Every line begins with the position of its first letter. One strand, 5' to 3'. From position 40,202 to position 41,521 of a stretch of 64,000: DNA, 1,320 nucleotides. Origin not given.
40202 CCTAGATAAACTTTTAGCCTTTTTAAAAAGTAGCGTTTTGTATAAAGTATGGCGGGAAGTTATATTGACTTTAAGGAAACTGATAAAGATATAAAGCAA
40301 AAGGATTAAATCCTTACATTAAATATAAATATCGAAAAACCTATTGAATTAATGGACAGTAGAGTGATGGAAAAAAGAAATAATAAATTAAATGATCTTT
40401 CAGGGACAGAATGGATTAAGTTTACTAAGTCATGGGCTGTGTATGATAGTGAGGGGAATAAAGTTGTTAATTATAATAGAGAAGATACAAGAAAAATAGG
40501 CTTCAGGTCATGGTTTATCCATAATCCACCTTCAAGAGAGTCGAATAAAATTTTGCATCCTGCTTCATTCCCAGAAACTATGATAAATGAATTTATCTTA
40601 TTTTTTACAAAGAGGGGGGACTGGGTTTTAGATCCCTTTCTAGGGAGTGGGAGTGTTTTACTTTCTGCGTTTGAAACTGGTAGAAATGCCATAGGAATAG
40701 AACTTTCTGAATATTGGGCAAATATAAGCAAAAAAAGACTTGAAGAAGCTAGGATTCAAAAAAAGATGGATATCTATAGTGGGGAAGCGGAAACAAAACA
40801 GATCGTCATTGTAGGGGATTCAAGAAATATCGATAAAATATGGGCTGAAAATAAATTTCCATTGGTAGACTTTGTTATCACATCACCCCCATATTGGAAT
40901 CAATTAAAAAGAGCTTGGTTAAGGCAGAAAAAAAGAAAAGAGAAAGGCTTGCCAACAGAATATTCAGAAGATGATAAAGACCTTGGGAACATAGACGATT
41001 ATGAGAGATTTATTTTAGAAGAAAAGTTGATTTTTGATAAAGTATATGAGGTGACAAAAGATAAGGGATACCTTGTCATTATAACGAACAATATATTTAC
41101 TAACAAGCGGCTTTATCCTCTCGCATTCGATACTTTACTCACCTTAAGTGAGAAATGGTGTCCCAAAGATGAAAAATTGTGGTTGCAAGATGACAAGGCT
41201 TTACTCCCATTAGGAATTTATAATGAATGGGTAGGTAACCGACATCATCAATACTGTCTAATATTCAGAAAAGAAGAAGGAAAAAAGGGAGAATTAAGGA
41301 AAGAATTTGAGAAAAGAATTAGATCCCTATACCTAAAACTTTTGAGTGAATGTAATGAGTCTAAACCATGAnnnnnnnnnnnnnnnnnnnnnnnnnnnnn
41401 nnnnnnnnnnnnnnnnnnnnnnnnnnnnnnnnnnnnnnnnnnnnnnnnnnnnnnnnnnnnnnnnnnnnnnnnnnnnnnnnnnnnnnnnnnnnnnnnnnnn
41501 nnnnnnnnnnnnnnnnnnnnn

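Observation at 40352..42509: Integrase-borne R-M-like pair: methyltransferase with motif I before SPPY, plus an unassigned PD...EFK protein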

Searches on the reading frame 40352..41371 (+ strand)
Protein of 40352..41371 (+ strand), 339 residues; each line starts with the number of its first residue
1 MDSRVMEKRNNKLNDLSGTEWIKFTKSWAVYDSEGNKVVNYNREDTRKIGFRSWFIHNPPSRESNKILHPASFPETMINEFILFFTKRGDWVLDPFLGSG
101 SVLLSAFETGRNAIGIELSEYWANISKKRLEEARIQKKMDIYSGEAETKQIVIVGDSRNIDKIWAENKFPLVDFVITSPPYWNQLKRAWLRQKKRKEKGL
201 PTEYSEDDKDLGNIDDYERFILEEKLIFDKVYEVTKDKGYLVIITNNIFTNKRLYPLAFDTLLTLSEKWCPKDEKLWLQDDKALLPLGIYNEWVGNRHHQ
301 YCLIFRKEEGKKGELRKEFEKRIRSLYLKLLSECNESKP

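Call 5: search_protein_families(library=pfam, proteins=[window:40352-41371:+], max_evalue=1)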
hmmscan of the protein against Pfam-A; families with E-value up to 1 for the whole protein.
window:40352-41371:+ (339 aa): 8 families
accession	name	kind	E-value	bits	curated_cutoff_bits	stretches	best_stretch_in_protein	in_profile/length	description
PF01555.25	N6_N4_Mtase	-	3.1e-27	96.4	26.7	2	43-128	133-221/221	DNA methylase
PF01170.24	UPF0020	-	0.0018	18.5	22.3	1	87-151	27-89/197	RMKL-like, methyltransferase domain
PF07669.17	Eco57I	-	0.0031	18.1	25.3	1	128-251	37-140/171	Eco57I restriction-modification methylase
PF02384.22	N6_Mtase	-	0.0083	15.9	20.4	1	85-198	43-152/311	N-6 DNA Methylase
PF02086.21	MethyltransfD12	-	0.048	13.8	22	1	88-134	20-65/253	D12 class N6 adenine-specific DNA methyltransferase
PF03602.21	Cons_hypoth95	-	0.15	12.2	24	1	89-163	42-117/182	Conserved hypothetical protein 95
PF02353.26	CMAS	-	0.15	11.8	27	1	87-142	61-117/273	Mycolic acid cyclopropane synthetase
PF08241.18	Methyltransf_11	-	0.3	12.2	21.2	0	97-147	5-52/95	Methyltransferase domain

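Call 6: search_protein_families(library=ncbifam, proteins=[window:40352-41371:+], max_evalue=1)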
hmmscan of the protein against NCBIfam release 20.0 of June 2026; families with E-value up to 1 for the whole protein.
window:40352-41371:+ (339 aa): 10 families
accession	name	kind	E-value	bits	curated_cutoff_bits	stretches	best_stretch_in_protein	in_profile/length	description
NF050803.1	DnaMtaseCcrMCaul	equivalog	1.7e-13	50.2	830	1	64-143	181-260/350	adenine-specific DNA-methyltransferase CcrM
NF010253.0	PRK13699.1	subfamily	1.3e-11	44.6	244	1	65-139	140-212/226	DNA methyltransferase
NF008572.0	PRK11524.1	equivalog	2.8e-08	33.2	292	1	69-135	195-261/294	adenine-specific DNA-methyltransferase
TIGR02987.1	met_A_Alw26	exception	3.9e-07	29.2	353.5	1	91-224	34-160/523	Alw26I/Eco31I/Esp3I family type II restriction adenine-specific DNA-methyltransferase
TIGR01177.1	TIGR01177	hypoth_equivalog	5.4e-05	22.7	316.55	1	87-148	181-241/330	TIGR01177 family methyltransferase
NF040721.1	Trm14_Arch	equivalog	0.0058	15.8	280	1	69-181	171-299/370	tRNA (guanine(6)-N2)-methyltransferase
NF043040.1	corrin_prot_MT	hypoth_equivalog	0.012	15.1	180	1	86-146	39-99/216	corrinoid protein-associated methyltransferase CpaM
NF011620.1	PRK15046.1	equivalog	0.088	11.6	310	1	150-226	55-134/334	2-aminoethylphosphonate ABC transporter substrate-binding protein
NF040850.1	Trm14_Thcoccales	equivalog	0.15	10.9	480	1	69-146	198-277/365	tRNA (guanine(6)-N2)-methyltransferase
NF041820.1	daptide_MTase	equivalog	0.24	10.8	175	1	78-140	26-90/243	daptide-type RiPP biosynthesis methyltransferase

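Call 7: search_protein_families(library=phrogs, proteins=[window:40352-41371:+], max_evalue=1)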
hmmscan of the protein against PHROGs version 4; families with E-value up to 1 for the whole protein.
window:40352-41371:+ (339 aa): 16 families
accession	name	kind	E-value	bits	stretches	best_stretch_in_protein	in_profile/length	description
phrog_67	-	other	6e-30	105.9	2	40-141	257-354/743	DNA methyltransferase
phrog_498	-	other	1.3e-22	81.1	1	54-256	348-541/633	DNA methyltransferase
phrog_12517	-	unknown function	1.3e-17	65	1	84-312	101-306/316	-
phrog_3008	-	other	1.5e-14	54.9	1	29-136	112-217/244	DNA methyltransferase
phrog_18293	-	other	6.3e-13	49.7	1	63-140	40-117/119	methyltransferase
phrog_23085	-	unknown function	3.5e-10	40.7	1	65-143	40-118/138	-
phrog_18146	-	other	3.9e-09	36.9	1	70-133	50-114/452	DNA methyltransferase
phrog_6952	-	other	1.2e-08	36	1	69-129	114-174/181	DNA methyltransferase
phrog_23522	-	unknown function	1.5e-06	29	1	85-136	48-99/273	-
phrog_16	-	DNA, RNA and nucleotide metabolism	4e-06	26.3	1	62-140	841-920/986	DNA helicase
phrog_10183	-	other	4.7e-06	26.1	2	91-136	118-163/889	DNA methyltransferase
phrog_8769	-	other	6.8e-06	26.8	1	89-135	12-58/71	methyltransferase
phrog_23148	-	unknown function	1e-05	26.6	1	68-133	84-149/165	-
phrog_32344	-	unknown function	0.0093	17.1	1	218-245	3-28/52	-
phrog_6025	-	other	0.025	15.2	1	150-198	12-57/192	DNA methyltransferase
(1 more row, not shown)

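Call 8: search_protein_families(library=padloc, proteins=[window:40352-41371:+], max_evalue=1)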
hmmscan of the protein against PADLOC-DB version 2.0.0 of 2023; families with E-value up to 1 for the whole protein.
window:40352-41371:+ (339 aa): 66 families (the best 25 are shown)
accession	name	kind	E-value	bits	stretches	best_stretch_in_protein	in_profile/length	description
PDLC03353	MTase_II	-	5e-31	106.2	2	48-134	170-253/260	Type II methyltransferase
PDLC03391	MTase_II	-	3.1e-25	86.7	1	9-308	105-380/381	Type II methyltransferase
PDLC03363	MTase_II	-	4.2e-25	86.7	1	65-254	53-236/294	Type II methyltransferase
PDLC03387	MTase_II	-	7e-24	82.5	2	31-138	180-282/289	Type II methyltransferase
PDLC03371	MTase_II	-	1.1e-23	82.1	2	28-135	143-257/260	Type II methyltransferase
PDLC03350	MTase_II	-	1.5e-19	68.6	2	60-140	225-303/312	Type II methyltransferase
PDLC03351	MTase_II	-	1.4e-17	61.9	1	71-262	129-294/348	Type II methyltransferase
PDLC03299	MTase_II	-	1.7e-16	58.6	1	48-132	175-259/296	Type II methyltransferase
PDLC03283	MTase_II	-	4.9e-16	56.9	2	70-134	211-275/352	Type II methyltransferase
PDLC03216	MTase_II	-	9.3e-16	55.8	2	66-141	191-266/364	Type II methyltransferase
PDLC03259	MTase_II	-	9.3e-14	49.1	2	60-130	187-255/423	Type II methyltransferase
PDLC03252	MTase_II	-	2.3e-13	48.2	2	51-131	278-354/365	Type II methyltransferase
PDLC03265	MTase_II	-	2.5e-13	48.2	1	66-132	264-330/333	Type II methyltransferase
PDLC03228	MTase_II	-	4.4e-13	47.6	1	65-133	140-208/227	Type II methyltransferase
PDLC03714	oMTase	-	1.3e-12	45.8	1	33-138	155-265/279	orphan methyltransferase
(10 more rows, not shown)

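Call 17: search_solved_structures(query=window:40352-41371:+, max_evalue=0.01, show_alignments=2)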
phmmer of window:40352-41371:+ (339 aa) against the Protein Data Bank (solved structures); distinct sequences matched with E-value up to 0.01: 11.
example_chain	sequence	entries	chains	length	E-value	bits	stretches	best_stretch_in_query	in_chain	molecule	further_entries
2zie_A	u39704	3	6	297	2.3e-16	62.8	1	62-131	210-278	Putative modification methylase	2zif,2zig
8s9m_A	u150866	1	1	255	2.8e-09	39.5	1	55-134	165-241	DNA cytosine-N4 methyltransferase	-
8s9n_A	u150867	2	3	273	3.3e-09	39.3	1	55-134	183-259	DNA cytosine-N4 methyltransferase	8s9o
5hek_A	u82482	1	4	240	2.6e-08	36.3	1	51-131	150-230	Adenine specific DNA methyltransferase (DpnA)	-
5hfj_A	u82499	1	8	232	2.6e-08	36.3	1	51-130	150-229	Adenine specific DNA methyltransferase (DpnA)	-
6pbd_A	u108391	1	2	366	3.4e-07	32.6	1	67-131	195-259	Modification methylase CcrMI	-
9c3u_A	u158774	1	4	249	1.6e-06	30.4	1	54-130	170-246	Methyltransferase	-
8urk_A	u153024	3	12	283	1.7e-06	30.3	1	54-130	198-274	Methyltransferase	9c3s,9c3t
1g60_A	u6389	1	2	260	0.0005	22.2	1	63-126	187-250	Adenine-specific Methyltransferase MboIIA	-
8fjm_A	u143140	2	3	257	0.0013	20.9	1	87-158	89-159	Histone-lysine N-methyltransferase, H3 lysine-79 specific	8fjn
1boo_A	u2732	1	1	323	0.0067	18.5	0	68-143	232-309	PROTEIN (N-4 CYTOSINE-SPECIFIC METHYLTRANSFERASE PVU II)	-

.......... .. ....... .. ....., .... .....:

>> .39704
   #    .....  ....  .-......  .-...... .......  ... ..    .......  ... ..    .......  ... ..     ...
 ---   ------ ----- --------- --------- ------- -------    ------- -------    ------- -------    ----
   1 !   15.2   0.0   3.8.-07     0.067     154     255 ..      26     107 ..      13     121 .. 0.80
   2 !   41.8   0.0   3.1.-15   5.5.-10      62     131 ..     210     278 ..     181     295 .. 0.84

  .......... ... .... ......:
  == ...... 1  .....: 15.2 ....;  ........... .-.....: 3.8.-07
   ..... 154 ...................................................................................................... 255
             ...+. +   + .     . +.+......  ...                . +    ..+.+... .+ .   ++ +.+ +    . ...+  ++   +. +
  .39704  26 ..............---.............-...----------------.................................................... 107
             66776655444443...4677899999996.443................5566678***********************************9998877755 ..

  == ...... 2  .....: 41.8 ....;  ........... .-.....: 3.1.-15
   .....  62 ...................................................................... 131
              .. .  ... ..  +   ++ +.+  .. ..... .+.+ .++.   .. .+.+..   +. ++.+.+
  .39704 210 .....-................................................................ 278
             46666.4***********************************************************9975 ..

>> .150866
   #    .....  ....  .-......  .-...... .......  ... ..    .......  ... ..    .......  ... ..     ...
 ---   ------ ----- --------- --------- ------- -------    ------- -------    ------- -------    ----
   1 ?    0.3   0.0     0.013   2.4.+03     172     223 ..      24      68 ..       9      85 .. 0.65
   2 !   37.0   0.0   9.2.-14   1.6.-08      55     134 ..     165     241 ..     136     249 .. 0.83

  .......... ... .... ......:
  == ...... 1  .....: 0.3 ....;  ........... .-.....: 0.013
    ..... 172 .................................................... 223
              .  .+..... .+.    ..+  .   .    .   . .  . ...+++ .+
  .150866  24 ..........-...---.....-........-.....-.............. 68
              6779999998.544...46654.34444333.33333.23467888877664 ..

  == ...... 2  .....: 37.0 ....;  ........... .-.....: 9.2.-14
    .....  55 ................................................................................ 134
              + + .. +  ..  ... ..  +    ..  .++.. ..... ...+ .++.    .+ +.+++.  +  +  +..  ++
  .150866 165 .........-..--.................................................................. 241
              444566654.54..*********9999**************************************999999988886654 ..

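Call 49: find_homologous_proteins(query=window:40352-41371:+, max_evalue=1e-10)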
Query window:40352-41371:+ (339 aa): 3079 proteins with E <= 1e-10 among 5306 candidates; the best 120 are listed.
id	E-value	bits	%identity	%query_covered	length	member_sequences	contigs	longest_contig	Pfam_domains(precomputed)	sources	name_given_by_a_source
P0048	5.2e-229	777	100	100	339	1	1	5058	PF01555.25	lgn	-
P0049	1.2e-225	766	100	99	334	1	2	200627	PF01555.25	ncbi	ncbi:MAG: DNA methyltransferase [Nitrososphaerales archaeon]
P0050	8.8e-194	661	84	97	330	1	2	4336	PF01555.25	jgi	jgi:DNA modification methylase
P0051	2.0e-192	657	85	96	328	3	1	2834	PF01555.25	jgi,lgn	jgi:DNA modification methylase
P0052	8.9e-187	638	82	96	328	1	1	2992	PF01555.25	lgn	-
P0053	1.7e-186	637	82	96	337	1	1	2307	PF01555.25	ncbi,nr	ncbi:MAG: DNA methyltransferase [Nitrososphaerota archaeon]|nr:site-specific DNA-methyltransferase [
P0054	8.8e-186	635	81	96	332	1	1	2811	PF01555.25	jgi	jgi:DNA modification methylase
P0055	1.7e-184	631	80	97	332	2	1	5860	PF01555.25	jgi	-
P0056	4.9e-175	599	77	96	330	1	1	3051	PF01555.25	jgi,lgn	-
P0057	1.4e-173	595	78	94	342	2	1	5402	PF01555.25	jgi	-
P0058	2.7e-173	594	78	95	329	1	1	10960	PF01555.25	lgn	-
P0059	3.3e-171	587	76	95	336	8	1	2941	PF01555.25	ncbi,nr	ncbi:hypothetical protein DRO64_08500 [Candidatus Bathyarchaeota archaeon]|nr:MAG: hypothetical prot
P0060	6.5e-168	576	74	96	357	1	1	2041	PF01555.25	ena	-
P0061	1.0e-166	572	78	90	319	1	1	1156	PF01555.25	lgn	-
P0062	1.1e-159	549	71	97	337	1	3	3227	PF01555.25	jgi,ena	-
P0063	2.6e-151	521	70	94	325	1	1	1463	PF01555.25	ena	-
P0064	6.0e-151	520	68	95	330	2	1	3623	PF01555.25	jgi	-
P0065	1.8e-150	519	70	94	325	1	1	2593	PF01555.25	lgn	-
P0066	3.1e-150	518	69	94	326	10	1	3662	PF01555.25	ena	-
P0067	5.4e-150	517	68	95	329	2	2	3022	PF01555.25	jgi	-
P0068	1.7e-149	515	68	96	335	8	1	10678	PF01555.25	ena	-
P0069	2.3e-149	515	68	95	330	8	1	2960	PF01555.25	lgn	-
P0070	6.1e-149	514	68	94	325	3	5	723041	PF01555.25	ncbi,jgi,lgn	jgi:DNA modification methylase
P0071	2.9e-148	511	68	96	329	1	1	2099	PF01555.25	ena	-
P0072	5.6e-148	510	66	94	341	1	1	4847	PF01555.25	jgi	jgi:DNA modification methylase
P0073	3.8e-147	508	68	94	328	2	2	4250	PF01555.25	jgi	jgi:DNA modification methylase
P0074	6.9e-147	507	66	98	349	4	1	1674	PF01555.25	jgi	-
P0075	1.0e-146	506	65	98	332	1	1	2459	PF01555.25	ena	-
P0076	1.1e-146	506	66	100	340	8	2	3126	PF01555.25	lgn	-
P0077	2.7e-146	505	66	96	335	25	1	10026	PF01555.25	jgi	jgi:DNA modification methylase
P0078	2.9e-146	505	66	96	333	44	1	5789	PF01555.25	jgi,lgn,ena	-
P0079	4.3e-146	504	67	94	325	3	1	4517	PF01555.25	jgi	-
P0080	6.0e-146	504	68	95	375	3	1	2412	PF01555.25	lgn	-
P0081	1.9e-142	492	64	94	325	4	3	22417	PF01555.25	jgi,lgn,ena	jgi:DNA modification methylase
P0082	2.3e-141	489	63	95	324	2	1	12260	PF01555.25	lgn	-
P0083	7.4e-141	487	64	98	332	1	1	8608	PF01555.25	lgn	-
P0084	1.4e-139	483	65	94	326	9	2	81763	PF01555.25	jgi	jgi:DNA modification methylase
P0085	5.2e-112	392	68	72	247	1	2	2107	PF01555.25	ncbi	ncbi:MAG: DNA methyltransferase, partial [Thermoproteota archaeon]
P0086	5.7e-110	386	59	89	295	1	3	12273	PF01555.25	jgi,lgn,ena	jgi:DNA modification methylase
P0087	5.8e-110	385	58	92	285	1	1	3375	PF01555.25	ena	-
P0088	6.2e-110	385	59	89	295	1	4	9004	PF01555.25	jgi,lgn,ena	jgi:DNA modification methylase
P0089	7.5e-110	385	59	89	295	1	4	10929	PF01555.25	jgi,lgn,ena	-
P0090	9.9e-110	385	60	90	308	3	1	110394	PF01555.25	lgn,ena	-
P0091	1.5e-109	384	58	92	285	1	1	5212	PF01555.25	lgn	-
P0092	1.5e-109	384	59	92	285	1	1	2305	PF01555.25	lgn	-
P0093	2.6e-109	383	59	89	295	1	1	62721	PF01555.25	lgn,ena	-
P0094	2.6e-109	383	59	88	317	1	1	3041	PF01555.25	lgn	-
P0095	2.8e-109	383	59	89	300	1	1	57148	PF01555.25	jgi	jgi:DNA modification methylase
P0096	3.5e-109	383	59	92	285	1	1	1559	PF01555.25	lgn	-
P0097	4.9e-109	382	59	89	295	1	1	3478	PF01555.25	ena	-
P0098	5.3e-109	382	60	90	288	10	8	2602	PF01555.25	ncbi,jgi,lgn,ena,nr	ncbi:site-specific DNA-methyltransferase [Candidatus Bathyarchaeota archaeon]|nr:MAG: site-specific 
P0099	7.8e-109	382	60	89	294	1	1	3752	PF01555.25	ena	-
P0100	8.9e-109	382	60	89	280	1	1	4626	PF01555.25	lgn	-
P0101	9.7e-109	381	59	90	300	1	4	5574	PF01555.25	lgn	-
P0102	1.4e-108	381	58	89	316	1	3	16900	PF01555.25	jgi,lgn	jgi:DNA modification methylase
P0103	1.4e-108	381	60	88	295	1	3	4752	PF01555.25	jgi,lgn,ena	-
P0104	1.6e-108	381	59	88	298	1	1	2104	PF01555.25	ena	-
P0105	1.7e-108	381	58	92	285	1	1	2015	PF01555.25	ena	-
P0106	1.9e-108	381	58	90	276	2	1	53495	PF08241.19,PF01555.25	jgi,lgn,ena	-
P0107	2.0e-108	380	57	88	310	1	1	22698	PF01555.25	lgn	-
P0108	2.8e-108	380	61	88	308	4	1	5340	PF01555.25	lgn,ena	-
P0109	2.8e-108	380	58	88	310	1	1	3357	PF01555.25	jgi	jgi:DNA modification methylase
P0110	2.9e-108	380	59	88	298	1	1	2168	PF01555.25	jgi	-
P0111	3.2e-108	380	58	92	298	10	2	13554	PF01555.25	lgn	-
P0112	3.4e-108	380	59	88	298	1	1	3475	PF01555.25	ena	-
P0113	5.0e-108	379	58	88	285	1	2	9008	PF01555.25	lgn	-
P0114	7.8e-108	378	58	89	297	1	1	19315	PF01555.25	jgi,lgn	-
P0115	1.1e-107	378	58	89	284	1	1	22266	PF01555.25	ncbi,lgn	-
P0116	1.1e-107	378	59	90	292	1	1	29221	PF01555.25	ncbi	ncbi:MAG: DNA methyltransferase [Candidatus Heimdallarchaeaceae archaeon]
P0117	1.1e-107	378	59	90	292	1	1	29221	PF01555.25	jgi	-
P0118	1.2e-107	378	58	89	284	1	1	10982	PF01555.25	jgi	-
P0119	1.7e-107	377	58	92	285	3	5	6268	PF01555.25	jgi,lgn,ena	jgi:DNA modification methylase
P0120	2.3e-107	377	60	88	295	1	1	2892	PF01555.25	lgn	-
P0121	2.8e-107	377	59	88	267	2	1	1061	PF01555.25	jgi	jgi:DNA modification methylase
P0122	3.5e-107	376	58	89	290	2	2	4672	PF01555.25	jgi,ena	-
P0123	3.6e-107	376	58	89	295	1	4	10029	PF01555.25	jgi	jgi:DNA modification methylase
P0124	3.2e-106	373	58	90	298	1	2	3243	PF01555.25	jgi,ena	-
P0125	4.2e-106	373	58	87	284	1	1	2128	PF01555.25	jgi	-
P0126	4.2e-106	373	56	88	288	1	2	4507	PF01555.25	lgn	-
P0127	4.8e-106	373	59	89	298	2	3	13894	PF01555.25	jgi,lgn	jgi:DNA modification methylase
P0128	7.2e-106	372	59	89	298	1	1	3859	PF01555.25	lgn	-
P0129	8.2e-106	372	57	88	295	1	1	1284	PF01555.25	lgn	-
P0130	1.3e-105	371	56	90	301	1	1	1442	PF02384.23,PF01555.25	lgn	-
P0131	2.1e-105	370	54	90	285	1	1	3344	PF01555.25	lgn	-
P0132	4.9e-105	369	56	90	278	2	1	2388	PF01555.25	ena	-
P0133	5.7e-105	369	55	89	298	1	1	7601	PF01555.25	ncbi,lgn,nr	ncbi:MAG TPA: DNA methyltransferase [Candidatus Bathyarchaeia archaeon]|nr:DNA methyltransferase [Ca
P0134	6.2e-105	369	59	88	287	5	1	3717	PF01555.25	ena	-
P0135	7.3e-105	369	57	89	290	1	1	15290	PF07669.18,PF01555.25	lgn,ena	-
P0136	2.3e-104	367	55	91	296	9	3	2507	PF01555.25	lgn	-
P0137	2.4e-104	367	57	89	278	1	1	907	PF01555.25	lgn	-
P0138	3.6e-104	366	55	90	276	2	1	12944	PF01555.25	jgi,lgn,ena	-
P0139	4.0e-104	366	57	88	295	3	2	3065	PF01555.25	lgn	-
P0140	1.3e-103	365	56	91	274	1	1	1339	PF01555.25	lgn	-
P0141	1.8e-103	364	57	90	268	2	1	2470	PF01555.25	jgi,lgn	jgi:DNA modification methylase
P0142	2.5e-103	364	56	88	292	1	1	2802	PF01555.25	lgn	-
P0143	2.6e-103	364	57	88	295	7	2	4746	PF01555.25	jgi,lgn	-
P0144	2.9e-103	363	57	88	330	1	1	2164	PF01555.25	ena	-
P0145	3.4e-103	363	56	88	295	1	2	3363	PF01555.25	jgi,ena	jgi:DNA modification methylase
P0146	3.8e-103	363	56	88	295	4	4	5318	PF01555.25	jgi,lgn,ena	jgi:DNA modification methylase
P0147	4.4e-103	363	53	91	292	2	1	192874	PF01555.25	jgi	-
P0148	5.1e-103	363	56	90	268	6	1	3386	PF01555.25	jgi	-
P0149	5.7e-103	362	56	88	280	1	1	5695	PF01555.25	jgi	jgi:DNA modification methylase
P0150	6.0e-103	362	57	88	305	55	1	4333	PF01555.25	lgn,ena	-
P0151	6.2e-103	362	55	91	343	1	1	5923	PF01555.25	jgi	-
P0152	7.6e-103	362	55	88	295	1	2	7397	PF01555.25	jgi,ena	jgi:DNA modification methylase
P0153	1.2e-102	361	55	91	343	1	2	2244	PF01555.25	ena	-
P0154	1.2e-102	361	55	88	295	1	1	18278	PF01555.25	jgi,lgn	jgi:DNA modification methylase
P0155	1.2e-102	361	56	88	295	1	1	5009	PF01555.25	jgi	-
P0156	1.3e-102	361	57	88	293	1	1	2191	PF01555.25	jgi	-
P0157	1.4e-102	361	56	92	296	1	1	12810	PF01555.25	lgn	-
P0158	1.7e-102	361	55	88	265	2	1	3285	PF01555.25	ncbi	-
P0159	1.7e-102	361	56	88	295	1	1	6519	PF01555.25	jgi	-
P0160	2.0e-102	361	54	89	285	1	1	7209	PF01555.25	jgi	jgi:DNA modification methylase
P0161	2.1e-102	361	55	88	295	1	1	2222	PF01555.25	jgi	-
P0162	3.5e-102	360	54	90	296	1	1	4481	PF01555.25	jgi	-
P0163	3.9e-102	360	55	91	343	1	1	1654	PF01555.25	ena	-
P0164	4.2e-102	360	54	89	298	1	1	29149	PF01555.25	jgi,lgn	jgi:DNA modification methylase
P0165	5.8e-102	359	54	90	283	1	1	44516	PF08241.19,PF01555.25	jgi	jgi:DNA modification methylase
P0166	6.4e-102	359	53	91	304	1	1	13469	PF01555.25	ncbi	-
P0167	6.7e-102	359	55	90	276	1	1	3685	PF01555.25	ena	-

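Call 50: find_encoding_contigs(protein=P0048, flank=8000, max_places=4)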
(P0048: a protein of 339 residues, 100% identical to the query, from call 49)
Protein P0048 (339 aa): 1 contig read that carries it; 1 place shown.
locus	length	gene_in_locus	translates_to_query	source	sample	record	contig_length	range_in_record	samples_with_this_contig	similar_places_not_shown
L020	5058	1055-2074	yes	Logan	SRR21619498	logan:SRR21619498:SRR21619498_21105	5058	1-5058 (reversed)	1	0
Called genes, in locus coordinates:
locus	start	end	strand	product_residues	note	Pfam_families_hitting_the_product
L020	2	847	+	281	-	?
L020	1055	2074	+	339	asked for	PF01555:N6_N4_Mtase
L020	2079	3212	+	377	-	-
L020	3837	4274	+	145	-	-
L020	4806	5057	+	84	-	?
